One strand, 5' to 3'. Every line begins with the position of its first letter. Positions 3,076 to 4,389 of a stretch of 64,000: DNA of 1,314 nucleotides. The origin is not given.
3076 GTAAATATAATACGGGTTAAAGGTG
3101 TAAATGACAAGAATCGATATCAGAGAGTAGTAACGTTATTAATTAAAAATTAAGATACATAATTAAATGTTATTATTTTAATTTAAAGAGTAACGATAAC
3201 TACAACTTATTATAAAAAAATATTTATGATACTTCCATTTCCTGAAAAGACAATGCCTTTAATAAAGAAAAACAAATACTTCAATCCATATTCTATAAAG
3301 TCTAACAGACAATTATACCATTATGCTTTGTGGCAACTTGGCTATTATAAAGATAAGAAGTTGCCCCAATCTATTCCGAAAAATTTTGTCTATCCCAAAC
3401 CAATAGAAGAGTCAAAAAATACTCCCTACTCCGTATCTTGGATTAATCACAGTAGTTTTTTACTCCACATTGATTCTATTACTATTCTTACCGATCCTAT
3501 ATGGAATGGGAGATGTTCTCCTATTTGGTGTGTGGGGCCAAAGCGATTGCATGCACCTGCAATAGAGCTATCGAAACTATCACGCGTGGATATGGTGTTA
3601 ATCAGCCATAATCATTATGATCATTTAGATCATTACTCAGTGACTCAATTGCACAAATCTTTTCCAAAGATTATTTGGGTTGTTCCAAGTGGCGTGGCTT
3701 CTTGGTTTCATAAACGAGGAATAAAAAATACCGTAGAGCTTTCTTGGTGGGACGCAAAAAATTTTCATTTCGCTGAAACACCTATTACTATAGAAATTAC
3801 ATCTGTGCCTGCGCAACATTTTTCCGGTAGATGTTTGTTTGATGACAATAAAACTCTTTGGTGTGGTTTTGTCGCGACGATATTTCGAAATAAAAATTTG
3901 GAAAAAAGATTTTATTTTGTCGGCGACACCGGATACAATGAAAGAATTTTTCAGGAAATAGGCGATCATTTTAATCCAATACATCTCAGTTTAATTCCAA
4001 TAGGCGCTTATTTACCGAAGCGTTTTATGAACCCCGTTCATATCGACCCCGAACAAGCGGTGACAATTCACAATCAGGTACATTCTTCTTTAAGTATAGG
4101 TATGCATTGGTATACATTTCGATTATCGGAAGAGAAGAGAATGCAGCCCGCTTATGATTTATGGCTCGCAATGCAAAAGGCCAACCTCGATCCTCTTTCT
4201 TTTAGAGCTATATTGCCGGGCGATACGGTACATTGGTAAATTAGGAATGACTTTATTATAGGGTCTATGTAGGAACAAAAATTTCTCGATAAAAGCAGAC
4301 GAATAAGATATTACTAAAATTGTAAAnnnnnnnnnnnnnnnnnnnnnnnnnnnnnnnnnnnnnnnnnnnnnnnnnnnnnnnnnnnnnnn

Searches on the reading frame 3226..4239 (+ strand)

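Call 51: search_protein_families(library=pfam, proteins=[window:3226-4239:+], max_evalue=0.001)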
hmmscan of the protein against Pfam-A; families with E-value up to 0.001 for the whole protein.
window:3226-4239:+ (337 aa): 2 families
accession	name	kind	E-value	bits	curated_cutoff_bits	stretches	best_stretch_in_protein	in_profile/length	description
PF12706.13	Lactamase_B_2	-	2e-32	112.9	27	1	87-295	3-200/200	Beta-lactamase superfamily domain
PF13483.12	Lactamase_B_3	-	6.6e-12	46.1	24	1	70-294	2-160/160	Beta-lactamase superfamily domain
